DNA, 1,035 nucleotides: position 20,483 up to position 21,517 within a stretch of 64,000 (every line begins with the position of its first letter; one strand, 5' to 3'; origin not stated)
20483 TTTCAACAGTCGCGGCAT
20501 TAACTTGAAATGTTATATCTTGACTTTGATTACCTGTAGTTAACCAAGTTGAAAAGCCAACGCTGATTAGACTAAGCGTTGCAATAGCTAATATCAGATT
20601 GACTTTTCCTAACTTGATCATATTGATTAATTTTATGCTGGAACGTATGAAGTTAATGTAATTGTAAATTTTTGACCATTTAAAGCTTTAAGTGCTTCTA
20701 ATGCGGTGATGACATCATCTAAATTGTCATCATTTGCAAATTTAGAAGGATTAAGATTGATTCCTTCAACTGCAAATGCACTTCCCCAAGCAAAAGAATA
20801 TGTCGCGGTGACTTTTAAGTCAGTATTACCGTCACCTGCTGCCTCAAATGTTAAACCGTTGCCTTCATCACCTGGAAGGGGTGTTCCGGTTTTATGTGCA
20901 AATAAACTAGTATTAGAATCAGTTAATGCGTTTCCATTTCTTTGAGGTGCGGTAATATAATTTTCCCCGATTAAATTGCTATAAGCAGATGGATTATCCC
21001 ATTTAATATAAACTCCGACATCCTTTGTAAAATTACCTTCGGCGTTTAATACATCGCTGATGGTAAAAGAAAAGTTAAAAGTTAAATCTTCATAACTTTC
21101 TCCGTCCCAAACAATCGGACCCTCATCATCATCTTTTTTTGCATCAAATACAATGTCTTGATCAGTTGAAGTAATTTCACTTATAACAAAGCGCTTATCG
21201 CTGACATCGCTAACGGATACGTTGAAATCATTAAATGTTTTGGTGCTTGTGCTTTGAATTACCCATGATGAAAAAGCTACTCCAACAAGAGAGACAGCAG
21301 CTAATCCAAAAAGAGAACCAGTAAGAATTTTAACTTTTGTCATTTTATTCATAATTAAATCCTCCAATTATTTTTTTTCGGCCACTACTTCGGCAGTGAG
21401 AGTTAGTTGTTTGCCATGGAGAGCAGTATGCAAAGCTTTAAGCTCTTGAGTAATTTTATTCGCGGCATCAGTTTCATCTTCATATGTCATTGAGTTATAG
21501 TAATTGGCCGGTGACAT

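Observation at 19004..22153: sipW-tasA-like module: three paralogous small secreted proteins with SipW-cognate-type signal peptides, followed by an extended Sec11/SipW-type signal peptidase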

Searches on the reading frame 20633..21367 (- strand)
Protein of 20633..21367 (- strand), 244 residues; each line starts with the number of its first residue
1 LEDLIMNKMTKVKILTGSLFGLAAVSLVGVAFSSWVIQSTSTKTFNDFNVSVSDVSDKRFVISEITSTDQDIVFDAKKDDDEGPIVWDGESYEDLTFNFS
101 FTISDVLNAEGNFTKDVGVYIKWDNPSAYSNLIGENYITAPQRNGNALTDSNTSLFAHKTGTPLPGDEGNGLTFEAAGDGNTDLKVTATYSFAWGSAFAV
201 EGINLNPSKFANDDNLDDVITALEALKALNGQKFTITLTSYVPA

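Call 3: search_protein_families(library=pfam, proteins=[window:20633-21367:-], max_evalue=1)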
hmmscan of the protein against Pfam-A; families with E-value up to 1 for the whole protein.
window:20633-21367:- (244 aa): 0 families

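Call 4: search_protein_families(library=ncbifam, proteins=[window:20633-21367:-], max_evalue=1)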
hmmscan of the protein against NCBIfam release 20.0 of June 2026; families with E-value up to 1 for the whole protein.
window:20633-21367:- (244 aa): 1 family
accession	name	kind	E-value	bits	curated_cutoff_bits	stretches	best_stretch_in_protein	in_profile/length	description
NF052644.1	T9SS_DNase_Rie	equivalog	0.00024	20.6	260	1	11-148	112-244/251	T9SS-dependent surface endonuclease, AS87_RS02955 family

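Call 10: search_protein_families(library=padloc, proteins=[window:20633-21367:-], max_evalue=0.1)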
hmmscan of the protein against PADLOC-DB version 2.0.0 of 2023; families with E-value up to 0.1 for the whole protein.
window:20633-21367:- (244 aa): 0 families

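Call 12: find_homologous_proteins(query=window:20633-21367:-, max_evalue=0.001)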
Query window:20633-21367:- (244 aa): 69 proteins with E <= 0.001 among 642 candidates.
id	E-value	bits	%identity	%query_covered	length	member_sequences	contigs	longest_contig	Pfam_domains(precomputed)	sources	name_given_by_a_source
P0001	6.2e-149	512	100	97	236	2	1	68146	-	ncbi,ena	-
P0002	3.0e-118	412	84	96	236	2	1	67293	-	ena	-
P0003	8.8e-116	403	82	98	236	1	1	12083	-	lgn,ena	-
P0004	4.7e-114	398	84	97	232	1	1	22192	-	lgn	-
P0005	9.4e-114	397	81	97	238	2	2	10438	-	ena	-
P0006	2.2e-112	392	79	98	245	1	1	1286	-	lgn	-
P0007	3.7e-112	392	81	98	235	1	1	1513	-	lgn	-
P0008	4.1e-112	392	82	97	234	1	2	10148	-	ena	-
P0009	9.4e-111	387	81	96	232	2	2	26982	-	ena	-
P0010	5.1e-110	385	80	98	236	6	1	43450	-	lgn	-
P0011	7.0e-110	384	81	97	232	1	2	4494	-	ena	-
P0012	8.3e-110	384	81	98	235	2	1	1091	-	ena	-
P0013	1.1e-109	383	79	98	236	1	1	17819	-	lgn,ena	-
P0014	2.7e-109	382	81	97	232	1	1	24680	-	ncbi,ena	-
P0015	5.1e-109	381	78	98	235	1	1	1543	-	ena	-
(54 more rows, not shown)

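Call 21: search_protein_representatives(alignment_id=A2)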
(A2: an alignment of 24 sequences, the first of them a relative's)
Query: 24 sequences, 234 profile positions. Proteins with E-value up to 0.001 (for the whole library): 881; up to 1e-10: 266; up to 1e-30: 21. The best 150 are listed.
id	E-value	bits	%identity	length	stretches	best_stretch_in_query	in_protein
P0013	7.8e-116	402.1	-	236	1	2-234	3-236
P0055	2.0e-106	371.2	-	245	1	1-234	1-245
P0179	2.3e-58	214.0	-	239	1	2-233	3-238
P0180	1.5e-53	198.2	-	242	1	2-233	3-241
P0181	1.5e-44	168.8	-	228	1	2-233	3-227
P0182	8.3e-38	146.7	-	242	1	9-225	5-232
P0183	2.5e-37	145.1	-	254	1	2-231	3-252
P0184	2.3e-36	142.0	-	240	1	3-231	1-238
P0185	1.8e-35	139.1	-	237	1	4-230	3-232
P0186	8.2e-35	136.9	-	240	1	4-228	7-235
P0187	1.6e-34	136.0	-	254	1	2-230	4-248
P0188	3.3e-34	135.0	-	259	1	1-233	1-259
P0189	6.0e-34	134.1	-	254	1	2-230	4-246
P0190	7.2e-34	133.8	-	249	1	2-231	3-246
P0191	1.1e-33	133.2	-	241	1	10-232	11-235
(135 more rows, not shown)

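Call 27: search_protein_families(library=pfam, alignment_id=A4, max_evalue=0.01)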
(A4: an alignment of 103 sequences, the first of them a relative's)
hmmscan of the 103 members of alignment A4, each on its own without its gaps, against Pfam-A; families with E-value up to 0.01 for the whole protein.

A. member 1, P0001 (236 aa): 0 families

B. families by the number of members that match (of 103 scanned): 10 families
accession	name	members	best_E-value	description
PF07514.17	TraI_2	1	6.1e-05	Putative helicase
PF22820.2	TcaA_3rd_4th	1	0.00089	TcaA protein 3rd/4th domain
PF24302.1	DUF7484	1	0.0025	Family of unknown function (DUF7484)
PF10031.14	DUF2273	1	0.0034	Small integral membrane protein (DUF2273)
PF08334.16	T2SSG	1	0.0045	Type II secretion system (T2SS), protein G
PF19601.4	DUF6106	1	0.0072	Family of unknown function (DUF6106)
PF10113.14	Fibrillarin_2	1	0.0075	FeGP cofactor biosynthesis protein, fibrillarin family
PF18522.7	DUF5620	1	0.0075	Domain of unknown function (DUF5620)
PF01789.22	PsbP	1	0.0084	PsbP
PF20844.2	PCF11_RFEG_rpt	1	0.01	Pre-mRNA cleavage complex 2 protein Pcf11, RFEGP repeat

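Call 30: predict_structure(alignment_id=A4)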
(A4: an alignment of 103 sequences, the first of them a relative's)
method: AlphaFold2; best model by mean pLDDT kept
length: 236 residues; sequences in the alignment: 103
mean_pLDDT: 87.5   pTM: 0.76
mean pLDDT of the five models: 87.5, 87.4, 84.9, 83.1, 82.8
residues with pLDDT >= 90: 170; 70-90: 26; 50-70: 29; < 50: 11
segments of 3 or more residues with pLDDT < 50: 22-31
pLDDT, mean of each block of 10 residues (from residue 1): 54 56 44 59 78 93 95 98 97 96 96 92 97 95 95 93 93 92 98 98 98 97 94 93
secondary structure, 60 per line:
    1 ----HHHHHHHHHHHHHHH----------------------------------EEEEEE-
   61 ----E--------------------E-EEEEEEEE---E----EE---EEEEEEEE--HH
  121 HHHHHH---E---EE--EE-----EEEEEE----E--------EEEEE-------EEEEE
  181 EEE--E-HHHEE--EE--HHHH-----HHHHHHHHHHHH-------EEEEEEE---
elements in order: H5-19 E54-59 E88-95 E109-116 H119-126 E145-150 E164-168 E176-183 H199-202 H208-219 E227-233

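Call 32: fold_search(model_id=the predicted structure, library=pdb)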
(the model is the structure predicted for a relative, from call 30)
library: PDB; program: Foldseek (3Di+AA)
matches with E <= 10: 870; with E <= 0.001: 0
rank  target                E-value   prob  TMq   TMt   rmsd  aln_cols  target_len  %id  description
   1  5xcu_E                3.0e-02  0.28  0.19  0.24  12.9       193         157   13  Crystal structure of 12CA5 Fv-clasp fragment with its antigen peptide (released 2017-10-04)
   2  8zym_D                5.7e-02  0.30  0.19  0.31   8.9       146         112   14  Complex structure of 60 Fab bound to DS2 prefusion F trimer (released 2025-04-30)
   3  8gav_L                1.2e-01  0.35  0.16  0.31  16.0       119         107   11  Structure of human NDS.3 Fab in complex with influenza virus neuraminidase from A/Darwin/09/2021 (H3N2) (released 2024-02-28)
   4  7kd6_P                1.3e-01  0.25  0.19  0.32   9.1       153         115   11  Insulin Receptor L1-CR plus alphaCT fragment in co-complex with Fv 83-7 and single-chain insulin SCI-b (released 2021-10-13)
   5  3zgi_B                1.3e-01  0.08  0.14  0.18  19.1       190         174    7  Crystal structure of the KRT10-binding region domain of the pneumococcal serine rich repeat protein PsrP (released 2013-12-25)
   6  6jxg                  1.5e-01  0.20  0.17  0.08   8.8       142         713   12  Crystasl Structure of Beta-glucosidase D2-BGL from Chaetomella Raphigera (released 2019-11-20)
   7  7kd6_D                1.8e-01  0.21  0.19  0.32   8.9       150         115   11  Insulin Receptor L1-CR plus alphaCT fragment in co-complex with Fv 83-7 and single-chain insulin SCI-b (released 2021-10-13)
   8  9h4r_L                1.8e-01  0.21  0.19  0.31   9.0       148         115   11  Structure of fertilization-blocking monoclonal antibody IE-3 VHVL bound to the ZP-N1 domain of mouse ZP2 (crystal form (released 2025-03-12)
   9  3zgh                  1.8e-01  0.08  0.14  0.18  12.6       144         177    8  Crystal structure of the KRT10-binding region domain of the pneumococcal serine rich repeat protein PsrP (released 2014-01-08)
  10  1py9                  1.9e-01  0.30  0.18  0.32  13.1       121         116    9  The crystal structure of an autoantigen in multiple sclerosis (released 2003-09-30)
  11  9mqg_L                1.9e-01  0.21  0.19  0.32   9.7       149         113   13  RM017 Fab in complex with Apex-GT6.2 trimer and RM20A3 Fab (released 2025-08-06)
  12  7kd6_V                1.9e-01  0.21  0.19  0.31   8.7       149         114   11  Insulin Receptor L1-CR plus alphaCT fragment in co-complex with Fv 83-7 and single-chain insulin SCI-b (released 2021-10-13)
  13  5ds7_C                1.9e-01  0.05  0.09  0.15  15.7       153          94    3  2.0 A Structure of CPII, a nitrogen regulatory PII-like protein from Thiomonas intermedia K12, bound AMP (released 2016-09-28)
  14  6y9b_L                2.0e-01  0.28  0.19  0.32   7.5       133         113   13  Cryo-EM structure of trimeric human STEAP1 bound to three Fab120.545 fragments (released 2020-05-20)
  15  1sdw                  2.0e-01  0.06  0.10  0.08  19.6       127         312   12  Reduced (Cu+) peptidylglycine alpha-hydroxylating monooxygenase with bound peptide and dioxygen (released 2004-05-11)
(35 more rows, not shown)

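Call 34: search_solved_structures(query=A4, max_evalue=1)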
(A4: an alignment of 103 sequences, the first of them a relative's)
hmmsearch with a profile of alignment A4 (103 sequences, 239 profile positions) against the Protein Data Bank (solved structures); distinct sequences matched with E-value up to 1: 6.
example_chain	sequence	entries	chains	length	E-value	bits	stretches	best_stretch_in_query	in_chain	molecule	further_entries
8y31_E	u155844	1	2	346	0.13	15.3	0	13-85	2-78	Interferon alpha/beta receptor 1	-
2kwp_A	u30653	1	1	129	0.14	15.1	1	29-86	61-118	Transcription elongation protein nusA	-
9bsm_A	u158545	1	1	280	0.2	14.7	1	4-53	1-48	Exfoliative toxin A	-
9bsh_A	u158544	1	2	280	0.2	14.7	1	4-53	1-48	Exfoliative toxin A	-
2gpr_A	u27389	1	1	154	0.32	14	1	11-61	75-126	GLUCOSE-PERMEASE IIA COMPONENT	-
9g69_A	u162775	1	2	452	0.37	13.8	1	42-144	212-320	Phosphoglucosamine mutase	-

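Call 39: find_homologous_proteins(query=A4, max_evalue=0.00001)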
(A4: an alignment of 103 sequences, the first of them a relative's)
Query A4 (103 sequences) (236 aa, profile of the alignment): 73 proteins with E <= 0.00001 among 8000 candidates.
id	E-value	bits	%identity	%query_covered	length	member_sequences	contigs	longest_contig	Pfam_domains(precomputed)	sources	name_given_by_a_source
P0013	2.3e-62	229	78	100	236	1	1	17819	-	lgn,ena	-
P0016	2.6e-62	229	80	100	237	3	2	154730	-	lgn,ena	-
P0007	3.7e-62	228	81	100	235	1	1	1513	-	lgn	-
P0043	1.1e-61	227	76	100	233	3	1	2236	-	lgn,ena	-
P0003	1.4e-61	226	82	100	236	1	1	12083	-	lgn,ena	-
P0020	6.2e-61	224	79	100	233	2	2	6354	-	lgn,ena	-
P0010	8.1e-61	224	79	100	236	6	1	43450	-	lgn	-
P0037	1.0e-60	224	76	100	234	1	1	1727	-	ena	-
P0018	3.1e-60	222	79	100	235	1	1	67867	-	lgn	-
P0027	3.2e-60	222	76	100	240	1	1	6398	-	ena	-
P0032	3.3e-60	222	76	100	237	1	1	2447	-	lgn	-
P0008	5.0e-60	221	82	100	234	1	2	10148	-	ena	-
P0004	5.1e-60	221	84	100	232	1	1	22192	-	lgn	-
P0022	6.4e-60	221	78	100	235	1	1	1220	-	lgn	-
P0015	6.7e-60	221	78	100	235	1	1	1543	-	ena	-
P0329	5.7e-50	188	26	96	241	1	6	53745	-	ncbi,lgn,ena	-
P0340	8.8e-43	165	26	93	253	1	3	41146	-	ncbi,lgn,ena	-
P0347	1.1e-28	119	29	92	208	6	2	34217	-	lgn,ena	-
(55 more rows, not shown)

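Call 40: find_encoding_contigs(protein=P0329, flank=10000, max_places=3)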
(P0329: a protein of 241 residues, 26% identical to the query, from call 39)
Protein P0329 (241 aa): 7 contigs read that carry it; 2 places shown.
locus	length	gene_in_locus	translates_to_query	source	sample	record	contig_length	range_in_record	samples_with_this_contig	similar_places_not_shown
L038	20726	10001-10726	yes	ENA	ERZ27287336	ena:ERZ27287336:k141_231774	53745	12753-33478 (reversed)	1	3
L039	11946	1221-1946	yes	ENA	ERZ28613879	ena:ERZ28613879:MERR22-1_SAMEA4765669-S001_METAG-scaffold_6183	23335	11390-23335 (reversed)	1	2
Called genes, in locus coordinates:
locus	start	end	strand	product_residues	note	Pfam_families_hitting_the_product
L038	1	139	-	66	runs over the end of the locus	PF07804:HipA_C (faint)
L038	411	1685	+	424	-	PF01637:ATPase_2 (faint), PF13173:AAA_14, PF13635:DUF4143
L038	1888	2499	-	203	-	PF14794:DUF4479, PF01588:tRNA_bind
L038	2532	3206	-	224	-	PF02390:Methyltransf_4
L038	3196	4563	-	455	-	PF01546:Peptidase_M20, PF07687:M20_dimer (faint)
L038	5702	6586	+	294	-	-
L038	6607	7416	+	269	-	-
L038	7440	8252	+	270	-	-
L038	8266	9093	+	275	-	-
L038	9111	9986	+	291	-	-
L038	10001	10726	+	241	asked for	-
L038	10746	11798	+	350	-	-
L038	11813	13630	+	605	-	-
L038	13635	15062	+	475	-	-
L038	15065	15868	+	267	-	PF00005:ABC_tran, PF13304:AAA_21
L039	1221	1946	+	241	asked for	-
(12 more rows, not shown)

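Call 41: find_encoding_contigs(protein=P0340, flank=10000, max_places=3)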
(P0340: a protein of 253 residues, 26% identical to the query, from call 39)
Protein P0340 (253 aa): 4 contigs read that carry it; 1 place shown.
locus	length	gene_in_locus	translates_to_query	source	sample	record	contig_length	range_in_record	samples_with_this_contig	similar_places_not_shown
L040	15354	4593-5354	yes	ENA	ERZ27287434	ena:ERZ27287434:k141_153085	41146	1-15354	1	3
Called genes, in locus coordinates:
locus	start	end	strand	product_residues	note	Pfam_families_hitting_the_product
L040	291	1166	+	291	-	-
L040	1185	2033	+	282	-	-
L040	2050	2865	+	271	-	-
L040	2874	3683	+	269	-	-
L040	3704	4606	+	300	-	-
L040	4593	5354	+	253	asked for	-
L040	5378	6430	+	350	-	-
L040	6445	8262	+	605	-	-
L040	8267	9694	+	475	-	-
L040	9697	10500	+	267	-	PF00005:ABC_tran, PF13304:AAA_21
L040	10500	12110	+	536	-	PF09847:12TM_1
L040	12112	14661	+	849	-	-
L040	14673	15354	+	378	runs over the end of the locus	PF09479:Flg_new (weak)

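Call 98: find_encoding_contigs(protein=P0347, flank=10000, max_places=2)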
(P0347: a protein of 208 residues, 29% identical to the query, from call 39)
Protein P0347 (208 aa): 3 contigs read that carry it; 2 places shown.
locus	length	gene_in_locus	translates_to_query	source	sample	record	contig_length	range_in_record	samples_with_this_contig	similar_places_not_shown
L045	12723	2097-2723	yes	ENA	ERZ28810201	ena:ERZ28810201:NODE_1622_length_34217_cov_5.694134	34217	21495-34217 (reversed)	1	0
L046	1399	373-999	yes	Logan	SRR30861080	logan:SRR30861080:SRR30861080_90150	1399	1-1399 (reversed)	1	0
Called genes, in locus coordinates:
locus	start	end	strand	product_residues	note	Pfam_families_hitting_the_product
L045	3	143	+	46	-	?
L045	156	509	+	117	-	PF25984:BSH_YknX (faint), PF26077:BSH_Fcp1 (faint), PF25973:BSH_CzcB (faint), PF25919:BSH_CusB (faint), PF00364:Biotin_lipoyl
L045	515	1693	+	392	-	PF03977:OAD_beta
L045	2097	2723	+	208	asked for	-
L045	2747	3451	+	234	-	-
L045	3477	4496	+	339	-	-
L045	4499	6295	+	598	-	-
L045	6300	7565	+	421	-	PF09823:DUF2357 (weak)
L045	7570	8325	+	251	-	PF00005:ABC_tran, PF13304:AAA_21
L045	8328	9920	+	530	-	PF16949:ABC_tran_2 (weak)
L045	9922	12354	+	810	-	-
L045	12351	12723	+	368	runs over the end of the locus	PF09479:Flg_new (weak)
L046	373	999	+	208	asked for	-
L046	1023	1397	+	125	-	?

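Call 101: fold_search(model_id=the predicted structure, library=viral)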
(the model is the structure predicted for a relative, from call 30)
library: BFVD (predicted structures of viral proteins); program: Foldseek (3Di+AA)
matches with E <= 10: 455; with E <= 0.001: 0
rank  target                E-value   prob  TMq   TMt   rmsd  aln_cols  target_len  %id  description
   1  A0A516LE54            2.7e-02  0.14  0.11  0.12  22.9       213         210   12  (no name in the UniProt tables at hand)
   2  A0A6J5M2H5            2.8e-02  0.14  0.16  0.10  27.0       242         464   12  Uncharacterized protein [uncultured Caudovirales phage]
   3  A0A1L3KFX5            4.7e-02  0.14  0.15  0.15  22.5       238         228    9  (no name in the UniProt tables at hand)
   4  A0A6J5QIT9            6.6e-02  0.12  0.13  0.07  20.9       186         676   14  Uncharacterized protein [uncultured Caudovirales phage]
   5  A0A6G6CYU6            9.3e-02  0.08  0.10  0.10  31.0       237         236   13  (no name in the UniProt tables at hand)
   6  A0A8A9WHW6            1.0e-01  0.16  0.17  0.17  36.4       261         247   10  (no name in the UniProt tables at hand)
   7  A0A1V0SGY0            1.0e-01  0.08  0.12  0.06  24.7       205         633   11  Collagen triple helix repeat motif-containing protein [Hokovirus HKV1]
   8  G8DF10                1.2e-01  0.09  0.12  0.12  33.4       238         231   11  (no name in the UniProt tables at hand)
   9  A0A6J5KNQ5            1.2e-01  0.08  0.11  0.06  22.7       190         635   12  Collagen triple helix repeat [uncultured Caudovirales phage]
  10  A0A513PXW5            1.2e-01  0.08  0.10  0.09  29.8       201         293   11  Fiber protein (Fragment) [Porcine adenovirus]
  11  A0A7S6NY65            1.3e-01  0.18  0.19  0.08  30.6       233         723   12  Uncharacterized protein [Bathycoccus sp. RCC716 virus 2]
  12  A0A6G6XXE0            1.5e-01  0.06  0.10  0.10  18.5       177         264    7  (no name in the UniProt tables at hand)
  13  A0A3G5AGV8            1.6e-01  0.18  0.18  0.16  28.6       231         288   10  Uncharacterized protein [Solumvirus sp.]
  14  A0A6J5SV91            1.6e-01  0.03  0.09  0.07  34.3       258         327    9  Uncharacterized protein [uncultured Caudovirales phage]
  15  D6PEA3                1.8e-01  0.09  0.17  0.18  16.4       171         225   12  (no name in the UniProt tables at hand)
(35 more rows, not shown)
